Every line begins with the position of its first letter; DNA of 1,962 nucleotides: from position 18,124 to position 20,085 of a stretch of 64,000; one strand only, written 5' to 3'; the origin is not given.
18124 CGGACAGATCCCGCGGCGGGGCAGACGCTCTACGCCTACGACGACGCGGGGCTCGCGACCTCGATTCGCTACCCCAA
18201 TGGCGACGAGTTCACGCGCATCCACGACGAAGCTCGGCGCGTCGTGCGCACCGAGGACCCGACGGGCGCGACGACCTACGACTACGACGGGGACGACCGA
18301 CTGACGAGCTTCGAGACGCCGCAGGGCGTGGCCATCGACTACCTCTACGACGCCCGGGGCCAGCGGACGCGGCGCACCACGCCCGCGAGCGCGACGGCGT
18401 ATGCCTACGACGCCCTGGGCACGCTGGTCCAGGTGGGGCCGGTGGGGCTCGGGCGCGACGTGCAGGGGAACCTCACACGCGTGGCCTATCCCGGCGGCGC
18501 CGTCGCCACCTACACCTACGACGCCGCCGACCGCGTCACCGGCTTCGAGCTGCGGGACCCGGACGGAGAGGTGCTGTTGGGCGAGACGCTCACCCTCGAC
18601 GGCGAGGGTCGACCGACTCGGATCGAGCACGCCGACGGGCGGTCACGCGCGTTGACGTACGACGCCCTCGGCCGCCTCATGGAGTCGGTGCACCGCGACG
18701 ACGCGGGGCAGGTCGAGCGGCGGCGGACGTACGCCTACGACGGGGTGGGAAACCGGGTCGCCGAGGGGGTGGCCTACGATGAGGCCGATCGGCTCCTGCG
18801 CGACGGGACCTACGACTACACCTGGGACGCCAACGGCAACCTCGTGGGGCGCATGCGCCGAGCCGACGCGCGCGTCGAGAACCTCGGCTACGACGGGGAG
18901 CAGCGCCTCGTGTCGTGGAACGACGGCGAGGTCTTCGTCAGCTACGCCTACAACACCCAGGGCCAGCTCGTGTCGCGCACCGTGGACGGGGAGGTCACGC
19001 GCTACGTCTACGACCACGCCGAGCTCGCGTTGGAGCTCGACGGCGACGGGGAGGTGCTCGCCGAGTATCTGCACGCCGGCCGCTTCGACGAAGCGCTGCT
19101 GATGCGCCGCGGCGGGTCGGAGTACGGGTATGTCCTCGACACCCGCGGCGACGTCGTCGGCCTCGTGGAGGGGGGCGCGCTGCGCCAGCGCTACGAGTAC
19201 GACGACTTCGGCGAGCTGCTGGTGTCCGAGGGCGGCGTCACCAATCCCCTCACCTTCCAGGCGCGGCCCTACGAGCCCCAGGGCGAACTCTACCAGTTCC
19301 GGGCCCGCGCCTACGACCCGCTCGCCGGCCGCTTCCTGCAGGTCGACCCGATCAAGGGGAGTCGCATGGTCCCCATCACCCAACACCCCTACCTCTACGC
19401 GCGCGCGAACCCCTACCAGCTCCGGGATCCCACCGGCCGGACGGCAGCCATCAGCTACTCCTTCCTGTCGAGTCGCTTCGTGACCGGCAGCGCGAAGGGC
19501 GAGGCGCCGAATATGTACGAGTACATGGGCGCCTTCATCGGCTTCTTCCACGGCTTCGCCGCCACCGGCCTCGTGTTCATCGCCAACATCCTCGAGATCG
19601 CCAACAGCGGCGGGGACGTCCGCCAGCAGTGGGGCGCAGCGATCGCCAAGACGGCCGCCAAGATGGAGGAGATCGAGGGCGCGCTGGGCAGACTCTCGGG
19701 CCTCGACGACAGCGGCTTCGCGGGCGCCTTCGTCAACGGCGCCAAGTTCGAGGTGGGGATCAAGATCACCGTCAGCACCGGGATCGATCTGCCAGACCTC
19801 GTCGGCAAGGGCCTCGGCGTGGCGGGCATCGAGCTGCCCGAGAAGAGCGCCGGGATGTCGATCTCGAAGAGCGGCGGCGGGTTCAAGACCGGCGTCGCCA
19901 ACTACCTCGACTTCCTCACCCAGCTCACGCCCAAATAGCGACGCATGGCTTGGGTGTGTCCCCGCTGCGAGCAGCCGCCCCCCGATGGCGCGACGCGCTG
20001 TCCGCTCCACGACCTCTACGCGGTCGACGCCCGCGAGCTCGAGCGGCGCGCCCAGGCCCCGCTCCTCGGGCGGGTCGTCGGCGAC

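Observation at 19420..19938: Uncharacterised roughly 165-aa C-terminal effector domain after the RHS DPxGR boundary, with no obvious immunity gene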

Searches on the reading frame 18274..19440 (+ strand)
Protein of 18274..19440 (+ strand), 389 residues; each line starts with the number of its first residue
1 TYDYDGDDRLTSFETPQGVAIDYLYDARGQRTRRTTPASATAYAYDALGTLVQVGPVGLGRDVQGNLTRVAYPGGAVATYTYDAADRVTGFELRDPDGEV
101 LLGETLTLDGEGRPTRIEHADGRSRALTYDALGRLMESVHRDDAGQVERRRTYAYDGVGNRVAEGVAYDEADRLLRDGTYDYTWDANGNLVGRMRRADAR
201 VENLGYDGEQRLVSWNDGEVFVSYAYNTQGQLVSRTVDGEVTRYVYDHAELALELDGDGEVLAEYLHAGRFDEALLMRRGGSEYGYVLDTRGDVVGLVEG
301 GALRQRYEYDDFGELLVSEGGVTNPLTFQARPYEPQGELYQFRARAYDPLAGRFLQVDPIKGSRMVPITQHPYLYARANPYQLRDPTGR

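Call 40: find_homologous_proteins(query=window:18274-19440:+, max_evalue=1e-10)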
Query seq(389 aa) (389 aa): 203 proteins with E <= 1e-10 among 8000 candidates; the best 120 are listed.
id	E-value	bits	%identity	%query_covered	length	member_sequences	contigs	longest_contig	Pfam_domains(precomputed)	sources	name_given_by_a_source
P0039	3.9e-61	226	36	100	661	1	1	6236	PF05593.20,PF25023.2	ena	-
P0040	1.4e-51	194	33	99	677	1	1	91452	PF05593.20,PF25023.2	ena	-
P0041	1.7e-46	178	34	100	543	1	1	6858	PF05593.20,PF25023.2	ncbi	ncbi:MAG: RHS repeat-associated core domain-containing protein [Anaerolineae bacterium]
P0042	1.6e-44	171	35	80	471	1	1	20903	PF05593.20,PF25023.2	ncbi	ncbi:MAG: RHS repeat domain-containing protein, partial [Candidatus Binatia bacterium]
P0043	2.9e-43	167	34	88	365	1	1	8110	PF05593.20,PF25023.2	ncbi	-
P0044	1.3e-42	165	31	99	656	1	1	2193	PF05593.20,PF25023.2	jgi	-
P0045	1.2e-40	158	34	99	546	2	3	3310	PF05593.20,PF25023.2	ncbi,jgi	-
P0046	9.1e-40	155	38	67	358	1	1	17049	PF05593.20,PF25023.2,PF03527.21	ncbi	-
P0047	1.1e-38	152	36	100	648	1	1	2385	PF05593.20,PF25023.2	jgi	-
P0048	3.1e-38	150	33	100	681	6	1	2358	PF05593.20,PF25023.2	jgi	jgi:RHS repeat-associated protein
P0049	6.7e-38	149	31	95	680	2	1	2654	PF05593.20,PF25023.2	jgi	jgi:RHS repeat-associated protein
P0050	1.0e-37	149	30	100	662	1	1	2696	PF05593.20,PF25023.2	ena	-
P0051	5.8e-35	140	32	100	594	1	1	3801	PF05593.20,PF25023.2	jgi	jgi:RHS repeat-associated protein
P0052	1.3e-34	138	31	99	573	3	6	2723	PF05593.20,PF25023.2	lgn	-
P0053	1.6e-34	138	29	100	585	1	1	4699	PF05593.20,PF25023.2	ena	-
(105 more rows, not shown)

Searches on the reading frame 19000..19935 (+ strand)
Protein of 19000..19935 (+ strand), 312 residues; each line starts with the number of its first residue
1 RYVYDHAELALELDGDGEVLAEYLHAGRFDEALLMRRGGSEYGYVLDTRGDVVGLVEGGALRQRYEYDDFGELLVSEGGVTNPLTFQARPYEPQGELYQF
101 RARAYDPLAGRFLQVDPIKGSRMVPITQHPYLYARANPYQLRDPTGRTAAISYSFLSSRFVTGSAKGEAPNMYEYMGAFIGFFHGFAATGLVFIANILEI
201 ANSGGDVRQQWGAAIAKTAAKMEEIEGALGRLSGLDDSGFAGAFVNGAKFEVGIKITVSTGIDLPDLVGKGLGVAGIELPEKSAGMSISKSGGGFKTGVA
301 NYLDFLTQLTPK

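Call 48: search_protein_families(library=ncbifam, proteins=[window:19000-19935:+], max_evalue=0.1)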
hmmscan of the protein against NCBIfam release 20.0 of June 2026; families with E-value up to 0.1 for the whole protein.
window:19000-19935:+ (312 aa): 3 families
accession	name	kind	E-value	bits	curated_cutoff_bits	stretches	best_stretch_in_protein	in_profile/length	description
TIGR03696.1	Rhs_assc_core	domain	6.5e-16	58.6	32.5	1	67-146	1-75/76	RHS repeat-associated core domain-containing protein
NF041261.1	RHS_core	equivalog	3e-05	22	2000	1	44-120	1160-1239/1261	RHS element core protein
TIGR01643.1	YD_repeat_2x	repeat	0.066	13.8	15.8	0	47-73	2-28/42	YD repeat-containing protein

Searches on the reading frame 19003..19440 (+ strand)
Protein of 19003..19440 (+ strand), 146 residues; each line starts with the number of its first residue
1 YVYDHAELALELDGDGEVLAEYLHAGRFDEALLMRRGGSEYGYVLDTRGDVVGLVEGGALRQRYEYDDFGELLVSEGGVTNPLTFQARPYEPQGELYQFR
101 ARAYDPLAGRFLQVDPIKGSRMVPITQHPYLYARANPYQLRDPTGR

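Call 39: find_related_loci(query=window:19003-19440:+, collection=metagenome_contigs, flank=3000)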
Query seq(146 aa) (146 aa) in metagenome_contigs; peptide patterns used: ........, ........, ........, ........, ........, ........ (x = any residue, [..] = any of these).
131 stretches matched a pattern; 34 encode a relative of the query (tblastn E <= 1e-3); 34 distinct loci.
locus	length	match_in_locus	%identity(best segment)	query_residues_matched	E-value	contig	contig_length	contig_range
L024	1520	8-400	47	16-145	3e-33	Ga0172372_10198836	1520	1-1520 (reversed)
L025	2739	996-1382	37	11-145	4e-21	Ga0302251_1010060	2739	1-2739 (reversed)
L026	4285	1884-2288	36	11-145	5e-20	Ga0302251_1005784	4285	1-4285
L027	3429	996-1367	36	11-145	8e-20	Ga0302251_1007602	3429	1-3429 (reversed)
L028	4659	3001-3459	30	1-145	7e-16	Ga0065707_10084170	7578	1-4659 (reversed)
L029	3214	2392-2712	38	41-145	7e-16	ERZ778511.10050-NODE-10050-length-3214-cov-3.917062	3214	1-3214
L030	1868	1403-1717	39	43-145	7e-16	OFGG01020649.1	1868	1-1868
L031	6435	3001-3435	35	6-145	1e-15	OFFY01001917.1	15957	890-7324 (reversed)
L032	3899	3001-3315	39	43-145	1e-15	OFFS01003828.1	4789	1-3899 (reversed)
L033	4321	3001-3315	39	43-145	1e-15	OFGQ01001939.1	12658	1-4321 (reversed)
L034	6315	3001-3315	37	43-145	4e-15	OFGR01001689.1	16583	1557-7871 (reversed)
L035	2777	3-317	34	43-145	5e-15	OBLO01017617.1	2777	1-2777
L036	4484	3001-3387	32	15-145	5e-15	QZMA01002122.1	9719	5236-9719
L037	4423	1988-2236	40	64-145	1e-14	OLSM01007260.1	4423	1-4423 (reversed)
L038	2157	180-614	32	6-145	1e-14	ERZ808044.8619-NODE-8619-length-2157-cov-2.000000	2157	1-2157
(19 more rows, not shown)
